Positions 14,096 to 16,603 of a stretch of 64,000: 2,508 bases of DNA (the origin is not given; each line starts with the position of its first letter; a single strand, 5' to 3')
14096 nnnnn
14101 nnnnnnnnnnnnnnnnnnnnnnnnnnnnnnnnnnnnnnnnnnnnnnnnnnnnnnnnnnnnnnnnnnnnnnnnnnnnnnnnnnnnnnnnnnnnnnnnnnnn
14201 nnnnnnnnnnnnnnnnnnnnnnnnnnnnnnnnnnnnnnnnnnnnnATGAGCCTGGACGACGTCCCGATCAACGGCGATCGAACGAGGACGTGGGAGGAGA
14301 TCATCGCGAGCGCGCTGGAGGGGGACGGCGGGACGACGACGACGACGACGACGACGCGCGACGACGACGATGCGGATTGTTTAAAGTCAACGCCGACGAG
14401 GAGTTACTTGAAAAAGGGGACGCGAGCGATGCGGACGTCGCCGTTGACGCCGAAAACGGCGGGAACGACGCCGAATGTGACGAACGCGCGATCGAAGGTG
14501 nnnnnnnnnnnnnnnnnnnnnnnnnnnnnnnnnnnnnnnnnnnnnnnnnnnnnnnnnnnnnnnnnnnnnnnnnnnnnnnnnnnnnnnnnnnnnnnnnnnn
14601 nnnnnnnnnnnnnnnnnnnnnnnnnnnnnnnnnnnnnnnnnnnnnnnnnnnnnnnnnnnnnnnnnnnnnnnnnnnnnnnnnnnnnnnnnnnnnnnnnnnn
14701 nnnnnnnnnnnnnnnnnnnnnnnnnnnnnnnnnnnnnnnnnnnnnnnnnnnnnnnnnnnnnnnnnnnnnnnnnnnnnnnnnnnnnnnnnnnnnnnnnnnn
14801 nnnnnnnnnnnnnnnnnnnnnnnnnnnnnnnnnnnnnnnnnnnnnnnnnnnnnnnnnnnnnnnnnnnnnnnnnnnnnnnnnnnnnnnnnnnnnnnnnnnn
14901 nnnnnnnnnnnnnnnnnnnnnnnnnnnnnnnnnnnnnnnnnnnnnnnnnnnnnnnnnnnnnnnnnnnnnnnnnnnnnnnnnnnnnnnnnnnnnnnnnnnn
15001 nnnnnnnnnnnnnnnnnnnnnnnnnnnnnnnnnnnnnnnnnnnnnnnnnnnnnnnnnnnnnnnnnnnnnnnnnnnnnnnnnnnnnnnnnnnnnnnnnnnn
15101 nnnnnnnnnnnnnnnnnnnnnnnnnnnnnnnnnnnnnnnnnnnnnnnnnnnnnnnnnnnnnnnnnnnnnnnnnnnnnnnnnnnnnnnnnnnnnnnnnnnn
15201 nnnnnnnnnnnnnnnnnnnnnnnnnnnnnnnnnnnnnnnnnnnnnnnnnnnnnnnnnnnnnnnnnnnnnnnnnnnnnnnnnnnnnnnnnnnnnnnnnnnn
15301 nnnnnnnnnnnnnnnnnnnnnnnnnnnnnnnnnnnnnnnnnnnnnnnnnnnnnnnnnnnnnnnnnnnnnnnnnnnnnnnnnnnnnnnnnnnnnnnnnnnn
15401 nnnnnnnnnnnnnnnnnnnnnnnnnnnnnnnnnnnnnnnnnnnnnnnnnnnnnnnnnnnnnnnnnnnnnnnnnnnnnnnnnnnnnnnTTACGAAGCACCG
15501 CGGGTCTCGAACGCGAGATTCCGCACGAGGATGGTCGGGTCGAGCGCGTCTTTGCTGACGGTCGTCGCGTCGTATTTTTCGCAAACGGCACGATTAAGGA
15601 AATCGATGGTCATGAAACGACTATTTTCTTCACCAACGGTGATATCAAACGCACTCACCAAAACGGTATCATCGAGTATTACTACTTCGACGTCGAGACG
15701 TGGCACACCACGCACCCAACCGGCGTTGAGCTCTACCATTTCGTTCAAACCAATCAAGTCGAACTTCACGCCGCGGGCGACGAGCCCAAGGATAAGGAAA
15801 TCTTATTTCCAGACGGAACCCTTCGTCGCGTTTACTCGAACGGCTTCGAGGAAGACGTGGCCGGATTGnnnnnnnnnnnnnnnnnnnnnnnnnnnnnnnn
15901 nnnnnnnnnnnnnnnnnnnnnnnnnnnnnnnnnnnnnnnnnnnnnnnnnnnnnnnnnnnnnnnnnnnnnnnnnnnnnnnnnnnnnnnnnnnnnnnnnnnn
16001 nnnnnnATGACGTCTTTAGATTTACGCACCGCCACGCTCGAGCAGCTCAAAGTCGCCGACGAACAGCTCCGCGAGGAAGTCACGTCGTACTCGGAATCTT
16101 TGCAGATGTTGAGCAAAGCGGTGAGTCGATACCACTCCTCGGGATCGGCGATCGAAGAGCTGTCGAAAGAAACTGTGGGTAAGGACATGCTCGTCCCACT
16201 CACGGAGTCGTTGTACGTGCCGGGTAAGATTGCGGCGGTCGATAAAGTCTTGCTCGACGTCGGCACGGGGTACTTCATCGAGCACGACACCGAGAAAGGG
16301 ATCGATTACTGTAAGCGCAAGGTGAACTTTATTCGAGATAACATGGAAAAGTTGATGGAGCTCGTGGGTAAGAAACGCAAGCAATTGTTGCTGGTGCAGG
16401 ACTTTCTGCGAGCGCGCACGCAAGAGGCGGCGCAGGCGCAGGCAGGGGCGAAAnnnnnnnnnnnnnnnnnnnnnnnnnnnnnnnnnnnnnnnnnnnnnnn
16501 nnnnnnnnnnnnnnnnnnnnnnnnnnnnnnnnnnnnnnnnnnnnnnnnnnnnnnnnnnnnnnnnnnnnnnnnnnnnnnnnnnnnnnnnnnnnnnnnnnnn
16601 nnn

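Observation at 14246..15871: CPAP/SAS-4 G-box (TCP10_C) centriole protein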

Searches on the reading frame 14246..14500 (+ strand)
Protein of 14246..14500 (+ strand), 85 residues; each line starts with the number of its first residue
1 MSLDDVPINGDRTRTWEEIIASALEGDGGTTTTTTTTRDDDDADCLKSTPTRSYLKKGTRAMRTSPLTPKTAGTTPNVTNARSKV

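Call 28: search_solved_structures(query=A1, max_evalue=10, show_alignments=3)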
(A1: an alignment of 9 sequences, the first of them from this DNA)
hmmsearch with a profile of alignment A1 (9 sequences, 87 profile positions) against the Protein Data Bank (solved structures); distinct sequences matched with E-value up to 10: 9.
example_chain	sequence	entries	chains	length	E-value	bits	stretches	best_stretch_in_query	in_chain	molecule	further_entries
7z0f_P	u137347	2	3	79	1.1e-06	32.1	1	12-74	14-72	Centromere protein J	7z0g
5itz_D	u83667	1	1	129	2.8e-06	30.8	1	12-75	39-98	Centromere protein J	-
7q1e_P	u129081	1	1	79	3e-06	30.7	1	12-74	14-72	Centromere protein J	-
7q1f_P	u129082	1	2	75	7.5e-06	29.4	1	12-74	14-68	Centromere protein J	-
6al1_A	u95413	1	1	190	0.4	14.3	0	10-32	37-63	PDZ tandem fragment with PA tag insertion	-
6icc_A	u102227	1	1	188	0.48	14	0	10-29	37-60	PDZ tandem fragment with PA tag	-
3wkl_A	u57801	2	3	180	0.6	13.7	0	10-28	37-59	Putative Zinc Metalloprotease AQ_1964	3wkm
7cqc_A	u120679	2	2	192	0.65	13.6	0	10-28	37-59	Putative zinc metalloprotease aq_1964,PA14 from Podoplanin,Putative zinc metalloprotease a | Putative zinc metalloprotease aq_1964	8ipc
5eib_F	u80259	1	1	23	0.84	13.3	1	56-75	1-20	Peptide from Centromere protein J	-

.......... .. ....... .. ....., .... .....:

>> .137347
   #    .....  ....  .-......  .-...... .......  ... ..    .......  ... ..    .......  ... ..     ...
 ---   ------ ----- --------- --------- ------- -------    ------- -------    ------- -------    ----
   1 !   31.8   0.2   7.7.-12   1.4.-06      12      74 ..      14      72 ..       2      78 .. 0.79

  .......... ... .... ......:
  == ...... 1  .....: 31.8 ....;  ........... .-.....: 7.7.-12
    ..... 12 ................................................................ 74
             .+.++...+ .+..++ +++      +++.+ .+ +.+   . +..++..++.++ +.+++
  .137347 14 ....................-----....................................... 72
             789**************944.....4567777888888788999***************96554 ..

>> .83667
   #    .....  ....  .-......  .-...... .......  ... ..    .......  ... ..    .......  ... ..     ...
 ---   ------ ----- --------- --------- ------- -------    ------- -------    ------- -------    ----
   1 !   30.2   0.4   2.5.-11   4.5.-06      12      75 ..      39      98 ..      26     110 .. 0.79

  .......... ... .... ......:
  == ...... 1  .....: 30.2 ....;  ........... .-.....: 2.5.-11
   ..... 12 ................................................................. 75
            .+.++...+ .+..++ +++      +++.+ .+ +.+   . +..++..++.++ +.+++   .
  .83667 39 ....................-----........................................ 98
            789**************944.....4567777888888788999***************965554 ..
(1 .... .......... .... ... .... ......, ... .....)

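Call 30: search_solved_structures(query=A2, max_evalue=10, show_alignments=2)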
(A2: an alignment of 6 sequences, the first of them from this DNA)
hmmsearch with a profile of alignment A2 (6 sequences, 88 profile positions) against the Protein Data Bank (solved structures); distinct sequences matched with E-value up to 10: 9.
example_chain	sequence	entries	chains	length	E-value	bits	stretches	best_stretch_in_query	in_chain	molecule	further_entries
6al1_A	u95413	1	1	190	0.0044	20.4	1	7-64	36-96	PDZ tandem fragment with PA tag insertion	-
6akq_A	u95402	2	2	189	0.018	18.5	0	7-26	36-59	PDZ tandem fragment of A. aeolicus site-2 protease homolog with the PA tag insertion | PDZ tandem fragment with PA tag insertion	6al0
6icf_A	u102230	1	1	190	0.019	18.4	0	7-26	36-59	Putative zinc metalloprotease aq_1964,Putative zinc metalloprotease aq_1964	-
7cqc_A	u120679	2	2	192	0.025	18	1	7-64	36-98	Putative zinc metalloprotease aq_1964,PA14 from Podoplanin,Putative zinc metalloprotease a | Putative zinc metalloprotease aq_1964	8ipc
6icc_A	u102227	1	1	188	0.031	17.7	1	7-47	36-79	PDZ tandem fragment with PA tag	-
3wkl_A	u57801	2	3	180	0.14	15.6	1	7-26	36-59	Putative Zinc Metalloprotease AQ_1964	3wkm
9j83_A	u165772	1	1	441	0.87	13.1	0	7-26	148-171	Putative zinc metalloprotease aq_1964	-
9j82_A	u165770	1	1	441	0.87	13.1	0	7-26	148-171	Putative zinc metalloprotease aq_1964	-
7cqd_A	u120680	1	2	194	1.3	12.6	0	7-26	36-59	Putative zinc metalloprotease aq_1964,PA14 from Podoplanin,Putative zinc metalloprotease a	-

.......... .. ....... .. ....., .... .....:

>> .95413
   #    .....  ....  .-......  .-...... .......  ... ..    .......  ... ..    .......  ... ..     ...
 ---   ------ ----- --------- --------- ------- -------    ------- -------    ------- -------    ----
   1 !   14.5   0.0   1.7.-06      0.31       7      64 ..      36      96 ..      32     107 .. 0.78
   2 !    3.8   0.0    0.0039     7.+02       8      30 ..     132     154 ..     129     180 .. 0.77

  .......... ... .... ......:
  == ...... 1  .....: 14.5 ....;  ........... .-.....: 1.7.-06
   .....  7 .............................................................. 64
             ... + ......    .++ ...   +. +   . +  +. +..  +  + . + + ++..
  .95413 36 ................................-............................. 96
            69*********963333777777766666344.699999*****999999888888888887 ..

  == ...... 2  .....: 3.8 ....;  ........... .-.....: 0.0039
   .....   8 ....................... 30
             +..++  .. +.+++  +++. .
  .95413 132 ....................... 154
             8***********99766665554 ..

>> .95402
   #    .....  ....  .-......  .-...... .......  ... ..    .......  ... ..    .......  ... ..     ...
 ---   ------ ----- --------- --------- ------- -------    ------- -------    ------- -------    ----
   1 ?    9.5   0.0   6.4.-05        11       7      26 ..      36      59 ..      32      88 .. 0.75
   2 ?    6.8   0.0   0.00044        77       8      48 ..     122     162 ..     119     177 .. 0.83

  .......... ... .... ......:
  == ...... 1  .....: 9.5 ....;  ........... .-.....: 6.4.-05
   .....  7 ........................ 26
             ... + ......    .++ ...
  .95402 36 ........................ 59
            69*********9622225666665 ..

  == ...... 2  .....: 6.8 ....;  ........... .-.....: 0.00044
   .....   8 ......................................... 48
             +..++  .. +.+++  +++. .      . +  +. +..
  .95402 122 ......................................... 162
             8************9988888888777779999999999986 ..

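Call 35: search_protein_families(library=pfam, proteins=[window:14246-14500:+], max_evalue=10)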
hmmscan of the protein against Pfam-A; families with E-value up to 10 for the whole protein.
seq(85 aa): 1 family
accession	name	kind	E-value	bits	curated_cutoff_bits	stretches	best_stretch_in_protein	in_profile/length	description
PF25779.1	Tubulin-bind_CPAP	-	0.014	16.1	22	1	7-59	6-59/66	CPAP, tubulin-binding region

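Call 36: search_solved_structures(query=A3, max_evalue=10, show_alignments=1)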
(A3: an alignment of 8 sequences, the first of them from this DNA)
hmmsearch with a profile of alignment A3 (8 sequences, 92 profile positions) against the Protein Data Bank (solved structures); distinct sequences matched with E-value up to 10: 8.
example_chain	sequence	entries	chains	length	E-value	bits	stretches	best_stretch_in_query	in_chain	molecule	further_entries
7z0f_P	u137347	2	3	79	0.021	18.5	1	7-77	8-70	Centromere protein J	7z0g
7q1f_P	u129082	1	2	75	0.038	17.7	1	7-77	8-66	Centromere protein J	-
7q1e_P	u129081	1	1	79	0.048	17.3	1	7-77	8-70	Centromere protein J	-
5itz_D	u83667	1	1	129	0.056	17.1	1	10-79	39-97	Centromere protein J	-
9nba_B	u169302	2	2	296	0.72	13.6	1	2-35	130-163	AUGMIN subunit 2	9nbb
9pzm_B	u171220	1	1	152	0.76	13.5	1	2-35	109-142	AUGMIN subunit 2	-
3nwp_A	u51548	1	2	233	1.6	12.4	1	4-64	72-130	6-phosphogluconolactonase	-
6al1_A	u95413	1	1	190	1.9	12.2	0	8-31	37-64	PDZ tandem fragment with PA tag insertion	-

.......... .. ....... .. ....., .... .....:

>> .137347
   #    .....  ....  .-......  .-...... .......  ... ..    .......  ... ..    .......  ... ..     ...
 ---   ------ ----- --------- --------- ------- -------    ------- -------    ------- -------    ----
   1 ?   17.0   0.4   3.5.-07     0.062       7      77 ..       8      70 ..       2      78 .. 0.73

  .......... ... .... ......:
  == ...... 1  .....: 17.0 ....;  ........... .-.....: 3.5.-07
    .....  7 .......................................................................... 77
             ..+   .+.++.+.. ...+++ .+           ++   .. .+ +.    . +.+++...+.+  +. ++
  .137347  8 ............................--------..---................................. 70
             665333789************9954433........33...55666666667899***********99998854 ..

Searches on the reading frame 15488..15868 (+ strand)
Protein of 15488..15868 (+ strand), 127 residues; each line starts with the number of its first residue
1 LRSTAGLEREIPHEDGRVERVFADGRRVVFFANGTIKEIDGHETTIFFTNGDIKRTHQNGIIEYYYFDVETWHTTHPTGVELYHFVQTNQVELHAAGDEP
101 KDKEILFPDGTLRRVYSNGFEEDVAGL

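Call 59: find_homologous_proteins(query=window:15488-15868:+, max_evalue=0.00001)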
Query window:15488-15868:+ (127 aa): 10 proteins with E <= 0.00001 among 30 candidates.
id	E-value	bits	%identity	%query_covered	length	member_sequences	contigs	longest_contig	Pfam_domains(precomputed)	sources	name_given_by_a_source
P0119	7.1e-72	257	89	100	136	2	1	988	PF07202.19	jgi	jgi:centromere protein J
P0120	1.3e-34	137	60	87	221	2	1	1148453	PF07202.19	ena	-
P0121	2.2e-34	136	58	89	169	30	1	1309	PF07202.19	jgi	-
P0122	1.3e-33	134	59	87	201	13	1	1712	PF07202.19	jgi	-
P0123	2.7e-27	113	56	76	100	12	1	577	PF07202.19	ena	-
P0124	2.2e-26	110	55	76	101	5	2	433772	PF07202.19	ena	-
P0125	5.1e-20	90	53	74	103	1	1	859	PF07202.19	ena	-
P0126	2.5e-15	74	53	61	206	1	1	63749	PF07202.19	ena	-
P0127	7.1e-13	67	67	38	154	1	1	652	-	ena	-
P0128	1.2e-7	50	33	83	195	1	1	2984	PF07202.19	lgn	-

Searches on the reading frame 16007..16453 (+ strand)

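Call 52: search_protein_families(library=pfam, proteins=[window:16007-16453:+], max_evalue=0.001)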
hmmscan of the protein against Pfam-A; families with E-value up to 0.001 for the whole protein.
window:16007-16453:+ (149 aa): 1 family
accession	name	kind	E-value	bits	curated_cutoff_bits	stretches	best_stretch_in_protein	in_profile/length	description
PF02996.22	Prefoldin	-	4e-24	85.3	23.2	1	22-139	2-119/120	Prefoldin subunit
